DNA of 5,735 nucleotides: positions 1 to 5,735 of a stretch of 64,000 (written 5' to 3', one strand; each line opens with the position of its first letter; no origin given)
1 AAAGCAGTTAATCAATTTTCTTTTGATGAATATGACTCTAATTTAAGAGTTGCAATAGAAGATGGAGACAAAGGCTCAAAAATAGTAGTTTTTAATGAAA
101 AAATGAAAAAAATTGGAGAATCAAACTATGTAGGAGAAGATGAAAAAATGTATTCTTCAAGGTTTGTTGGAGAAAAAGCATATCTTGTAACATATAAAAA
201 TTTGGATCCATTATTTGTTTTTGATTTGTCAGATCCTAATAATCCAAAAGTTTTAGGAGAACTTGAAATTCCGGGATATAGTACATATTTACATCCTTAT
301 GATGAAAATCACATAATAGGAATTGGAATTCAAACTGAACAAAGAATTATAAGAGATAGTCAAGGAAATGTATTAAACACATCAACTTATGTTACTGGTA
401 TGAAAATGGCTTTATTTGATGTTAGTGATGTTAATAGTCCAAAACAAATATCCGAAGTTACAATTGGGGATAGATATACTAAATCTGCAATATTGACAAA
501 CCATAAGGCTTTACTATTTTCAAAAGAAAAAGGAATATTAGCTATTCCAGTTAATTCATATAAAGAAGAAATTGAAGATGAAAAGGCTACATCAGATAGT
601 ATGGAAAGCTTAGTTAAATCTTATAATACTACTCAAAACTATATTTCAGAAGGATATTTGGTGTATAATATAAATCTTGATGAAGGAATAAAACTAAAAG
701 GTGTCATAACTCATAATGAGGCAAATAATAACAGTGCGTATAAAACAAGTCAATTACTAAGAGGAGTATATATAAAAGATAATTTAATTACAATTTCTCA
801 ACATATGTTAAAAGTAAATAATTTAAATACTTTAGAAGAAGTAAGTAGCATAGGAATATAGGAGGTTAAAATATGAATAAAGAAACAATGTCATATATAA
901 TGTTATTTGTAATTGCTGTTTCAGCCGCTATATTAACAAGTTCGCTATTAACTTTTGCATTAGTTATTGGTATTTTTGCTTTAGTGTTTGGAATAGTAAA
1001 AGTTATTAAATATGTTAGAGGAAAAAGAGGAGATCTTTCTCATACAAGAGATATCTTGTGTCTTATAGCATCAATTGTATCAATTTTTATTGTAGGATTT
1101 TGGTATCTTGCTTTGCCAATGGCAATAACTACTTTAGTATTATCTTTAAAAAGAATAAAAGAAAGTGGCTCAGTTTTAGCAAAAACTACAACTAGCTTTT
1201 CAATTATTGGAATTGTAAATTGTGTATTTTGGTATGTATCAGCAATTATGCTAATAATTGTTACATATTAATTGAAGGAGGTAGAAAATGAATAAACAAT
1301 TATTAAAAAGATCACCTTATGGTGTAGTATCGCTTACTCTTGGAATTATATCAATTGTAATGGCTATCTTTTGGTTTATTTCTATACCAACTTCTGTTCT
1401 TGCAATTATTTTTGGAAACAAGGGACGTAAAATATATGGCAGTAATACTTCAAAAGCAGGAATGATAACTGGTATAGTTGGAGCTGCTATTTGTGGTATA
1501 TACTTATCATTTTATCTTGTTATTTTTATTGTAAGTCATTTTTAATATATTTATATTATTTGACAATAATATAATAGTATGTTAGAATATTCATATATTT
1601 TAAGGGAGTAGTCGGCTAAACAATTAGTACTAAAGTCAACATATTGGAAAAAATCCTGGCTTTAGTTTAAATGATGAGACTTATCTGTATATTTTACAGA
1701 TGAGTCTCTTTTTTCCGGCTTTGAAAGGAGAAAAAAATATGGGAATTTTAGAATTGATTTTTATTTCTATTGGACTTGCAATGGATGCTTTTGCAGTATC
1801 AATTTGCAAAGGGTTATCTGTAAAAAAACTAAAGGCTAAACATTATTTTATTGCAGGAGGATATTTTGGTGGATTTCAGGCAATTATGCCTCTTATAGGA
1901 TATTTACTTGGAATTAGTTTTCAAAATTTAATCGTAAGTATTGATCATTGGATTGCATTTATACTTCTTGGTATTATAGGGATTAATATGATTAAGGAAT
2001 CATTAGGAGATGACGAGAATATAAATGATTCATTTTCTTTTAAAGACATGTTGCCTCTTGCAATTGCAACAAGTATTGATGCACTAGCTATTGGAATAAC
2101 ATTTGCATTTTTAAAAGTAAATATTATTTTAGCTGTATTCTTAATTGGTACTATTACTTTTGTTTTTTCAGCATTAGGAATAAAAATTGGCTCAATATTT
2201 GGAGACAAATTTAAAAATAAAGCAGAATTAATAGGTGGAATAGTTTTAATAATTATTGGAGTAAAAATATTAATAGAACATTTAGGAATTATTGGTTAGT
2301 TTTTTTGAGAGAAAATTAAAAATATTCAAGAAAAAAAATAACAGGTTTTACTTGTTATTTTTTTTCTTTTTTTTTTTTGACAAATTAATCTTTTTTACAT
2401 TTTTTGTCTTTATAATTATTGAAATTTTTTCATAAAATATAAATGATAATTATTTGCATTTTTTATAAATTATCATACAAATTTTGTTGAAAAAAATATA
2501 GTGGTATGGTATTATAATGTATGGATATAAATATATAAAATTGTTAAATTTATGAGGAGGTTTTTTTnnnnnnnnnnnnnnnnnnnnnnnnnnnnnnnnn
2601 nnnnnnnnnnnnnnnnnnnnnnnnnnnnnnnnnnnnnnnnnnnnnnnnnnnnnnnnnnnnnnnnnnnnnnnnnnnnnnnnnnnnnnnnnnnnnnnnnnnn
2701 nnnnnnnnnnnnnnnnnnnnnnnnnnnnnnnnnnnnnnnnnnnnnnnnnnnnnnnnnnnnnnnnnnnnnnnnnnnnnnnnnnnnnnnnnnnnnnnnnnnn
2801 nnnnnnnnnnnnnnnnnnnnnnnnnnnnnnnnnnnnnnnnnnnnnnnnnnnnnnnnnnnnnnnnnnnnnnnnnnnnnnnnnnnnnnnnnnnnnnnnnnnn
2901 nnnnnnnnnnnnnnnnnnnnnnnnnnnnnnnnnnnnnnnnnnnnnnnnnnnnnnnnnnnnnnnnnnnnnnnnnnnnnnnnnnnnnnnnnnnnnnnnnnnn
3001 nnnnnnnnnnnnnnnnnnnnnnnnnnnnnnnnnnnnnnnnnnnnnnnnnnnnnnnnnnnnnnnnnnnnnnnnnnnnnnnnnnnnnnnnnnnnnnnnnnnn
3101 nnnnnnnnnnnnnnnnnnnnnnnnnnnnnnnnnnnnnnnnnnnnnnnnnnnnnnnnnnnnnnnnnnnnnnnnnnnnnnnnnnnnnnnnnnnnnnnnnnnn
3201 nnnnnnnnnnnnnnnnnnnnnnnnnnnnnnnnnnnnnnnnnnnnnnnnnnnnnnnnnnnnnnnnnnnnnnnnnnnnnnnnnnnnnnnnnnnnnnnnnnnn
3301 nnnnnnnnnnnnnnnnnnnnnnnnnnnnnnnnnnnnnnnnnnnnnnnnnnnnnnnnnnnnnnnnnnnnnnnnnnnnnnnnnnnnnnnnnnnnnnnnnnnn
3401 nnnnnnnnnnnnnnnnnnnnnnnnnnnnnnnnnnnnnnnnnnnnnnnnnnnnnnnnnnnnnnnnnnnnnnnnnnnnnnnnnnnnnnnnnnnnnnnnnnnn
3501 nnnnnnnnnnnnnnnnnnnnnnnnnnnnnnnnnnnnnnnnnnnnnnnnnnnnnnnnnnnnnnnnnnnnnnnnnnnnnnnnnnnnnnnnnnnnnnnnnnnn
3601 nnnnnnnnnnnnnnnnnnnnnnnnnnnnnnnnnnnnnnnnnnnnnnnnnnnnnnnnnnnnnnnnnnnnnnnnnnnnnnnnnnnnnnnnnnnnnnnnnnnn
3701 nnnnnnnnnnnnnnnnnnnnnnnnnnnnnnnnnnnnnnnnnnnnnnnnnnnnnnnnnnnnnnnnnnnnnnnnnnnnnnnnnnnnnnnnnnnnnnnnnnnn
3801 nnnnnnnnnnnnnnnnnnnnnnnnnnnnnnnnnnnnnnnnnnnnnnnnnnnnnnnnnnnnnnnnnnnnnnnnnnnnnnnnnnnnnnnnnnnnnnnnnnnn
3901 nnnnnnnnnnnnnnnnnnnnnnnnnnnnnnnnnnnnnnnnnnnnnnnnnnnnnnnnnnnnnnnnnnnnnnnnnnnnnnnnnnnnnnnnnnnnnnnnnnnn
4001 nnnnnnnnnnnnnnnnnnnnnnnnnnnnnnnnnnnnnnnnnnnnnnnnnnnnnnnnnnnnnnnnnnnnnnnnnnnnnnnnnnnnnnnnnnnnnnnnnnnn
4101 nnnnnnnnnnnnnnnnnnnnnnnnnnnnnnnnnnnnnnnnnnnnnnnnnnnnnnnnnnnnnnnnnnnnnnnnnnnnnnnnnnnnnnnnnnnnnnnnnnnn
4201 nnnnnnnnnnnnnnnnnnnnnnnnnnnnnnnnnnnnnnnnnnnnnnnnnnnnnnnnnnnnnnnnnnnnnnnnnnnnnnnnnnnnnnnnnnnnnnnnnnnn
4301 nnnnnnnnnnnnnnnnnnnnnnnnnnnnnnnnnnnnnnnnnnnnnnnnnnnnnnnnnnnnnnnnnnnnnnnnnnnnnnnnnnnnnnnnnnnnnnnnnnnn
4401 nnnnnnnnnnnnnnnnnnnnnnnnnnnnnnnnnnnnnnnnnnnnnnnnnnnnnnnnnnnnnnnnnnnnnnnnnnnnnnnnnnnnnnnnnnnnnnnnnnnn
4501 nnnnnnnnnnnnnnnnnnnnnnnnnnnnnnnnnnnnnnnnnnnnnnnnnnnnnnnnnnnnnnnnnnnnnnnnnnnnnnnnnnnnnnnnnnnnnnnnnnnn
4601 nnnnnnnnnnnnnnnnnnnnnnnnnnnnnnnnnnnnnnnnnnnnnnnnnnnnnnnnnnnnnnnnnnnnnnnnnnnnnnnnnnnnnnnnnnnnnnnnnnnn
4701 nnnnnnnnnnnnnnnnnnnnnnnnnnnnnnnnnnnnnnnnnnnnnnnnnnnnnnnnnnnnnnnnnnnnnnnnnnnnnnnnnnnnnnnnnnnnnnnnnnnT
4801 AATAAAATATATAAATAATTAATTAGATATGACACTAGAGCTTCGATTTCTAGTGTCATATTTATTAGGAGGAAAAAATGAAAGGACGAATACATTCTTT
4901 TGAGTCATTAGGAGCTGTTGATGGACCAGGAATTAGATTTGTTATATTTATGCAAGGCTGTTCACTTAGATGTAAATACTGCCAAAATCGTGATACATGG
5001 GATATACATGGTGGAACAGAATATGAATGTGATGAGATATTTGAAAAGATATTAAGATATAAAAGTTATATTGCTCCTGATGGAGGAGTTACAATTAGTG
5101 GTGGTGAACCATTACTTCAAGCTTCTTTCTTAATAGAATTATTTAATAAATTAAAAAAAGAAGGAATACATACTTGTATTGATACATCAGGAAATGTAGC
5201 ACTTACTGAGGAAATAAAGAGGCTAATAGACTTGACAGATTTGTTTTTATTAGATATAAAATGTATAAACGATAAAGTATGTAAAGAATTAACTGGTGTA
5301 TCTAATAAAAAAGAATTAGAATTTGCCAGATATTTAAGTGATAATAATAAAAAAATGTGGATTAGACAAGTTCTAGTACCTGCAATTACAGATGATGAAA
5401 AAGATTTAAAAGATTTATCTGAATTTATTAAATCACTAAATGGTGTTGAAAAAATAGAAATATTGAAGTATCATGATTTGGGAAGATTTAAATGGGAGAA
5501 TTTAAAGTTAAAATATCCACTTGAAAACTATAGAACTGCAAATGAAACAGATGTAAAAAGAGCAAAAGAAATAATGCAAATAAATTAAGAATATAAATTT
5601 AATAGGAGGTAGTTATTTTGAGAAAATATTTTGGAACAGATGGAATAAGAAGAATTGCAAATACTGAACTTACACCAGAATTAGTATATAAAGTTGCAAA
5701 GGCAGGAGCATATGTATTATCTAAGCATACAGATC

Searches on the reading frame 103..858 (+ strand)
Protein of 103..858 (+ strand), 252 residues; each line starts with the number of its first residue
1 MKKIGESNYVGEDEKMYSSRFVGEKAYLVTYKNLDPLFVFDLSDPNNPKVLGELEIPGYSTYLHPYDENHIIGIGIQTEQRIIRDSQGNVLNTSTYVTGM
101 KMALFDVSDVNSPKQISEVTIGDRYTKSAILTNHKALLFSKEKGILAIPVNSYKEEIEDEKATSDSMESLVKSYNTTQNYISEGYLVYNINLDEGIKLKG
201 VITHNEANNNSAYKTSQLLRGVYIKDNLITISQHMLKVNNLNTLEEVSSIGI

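Call 77: search_protein_families(library=pfam, proteins=[window:103-858:+], max_evalue=0.0001)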
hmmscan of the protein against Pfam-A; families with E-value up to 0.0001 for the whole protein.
window:103-858:+ (252 aa): 1 family
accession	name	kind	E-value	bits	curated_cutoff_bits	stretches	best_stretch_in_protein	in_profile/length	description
PF09826.15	Beta_propel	-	4.4e-75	253.9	22.4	1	1-244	293-495/495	Beta propeller domain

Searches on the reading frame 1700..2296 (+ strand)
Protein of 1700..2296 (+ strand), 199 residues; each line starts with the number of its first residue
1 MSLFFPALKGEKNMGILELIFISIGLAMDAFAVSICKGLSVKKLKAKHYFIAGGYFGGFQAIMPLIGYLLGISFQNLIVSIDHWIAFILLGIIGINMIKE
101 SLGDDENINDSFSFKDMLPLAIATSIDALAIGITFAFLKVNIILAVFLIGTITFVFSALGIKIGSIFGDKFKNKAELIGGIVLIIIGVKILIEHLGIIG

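Call 77: search_protein_families(library=pfam, proteins=[window:1700-2296:+], max_evalue=0.0001)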
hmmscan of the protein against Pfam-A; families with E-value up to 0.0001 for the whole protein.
window:1700-2296:+ (199 aa): 1 family
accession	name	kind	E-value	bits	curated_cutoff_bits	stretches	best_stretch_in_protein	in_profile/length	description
PF02659.21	Mntp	-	1.6e-50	171.3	24.4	1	44-191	2-152/152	Putative manganese efflux pump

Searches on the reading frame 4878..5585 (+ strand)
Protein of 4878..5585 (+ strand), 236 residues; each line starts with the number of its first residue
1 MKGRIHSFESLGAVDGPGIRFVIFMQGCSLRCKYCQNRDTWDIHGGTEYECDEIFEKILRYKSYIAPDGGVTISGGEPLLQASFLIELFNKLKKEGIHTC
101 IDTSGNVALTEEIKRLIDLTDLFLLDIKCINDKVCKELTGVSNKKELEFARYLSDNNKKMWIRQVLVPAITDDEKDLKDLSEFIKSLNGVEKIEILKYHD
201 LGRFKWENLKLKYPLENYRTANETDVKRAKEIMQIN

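Call 77: search_protein_families(library=pfam, proteins=[window:4878-5585:+], max_evalue=0.0001)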
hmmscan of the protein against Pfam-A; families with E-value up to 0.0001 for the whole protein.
window:4878-5585:+ (236 aa): 2 families
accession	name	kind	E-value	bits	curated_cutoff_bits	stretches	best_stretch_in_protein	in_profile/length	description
PF04055.27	Radical_SAM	-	8.8e-24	85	29.5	1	22-178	1-163/166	Radical SAM superfamily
PF13353.11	Fer4_12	-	7.6e-22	78.5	22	1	14-138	1-126/137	4Fe-4S single cluster domain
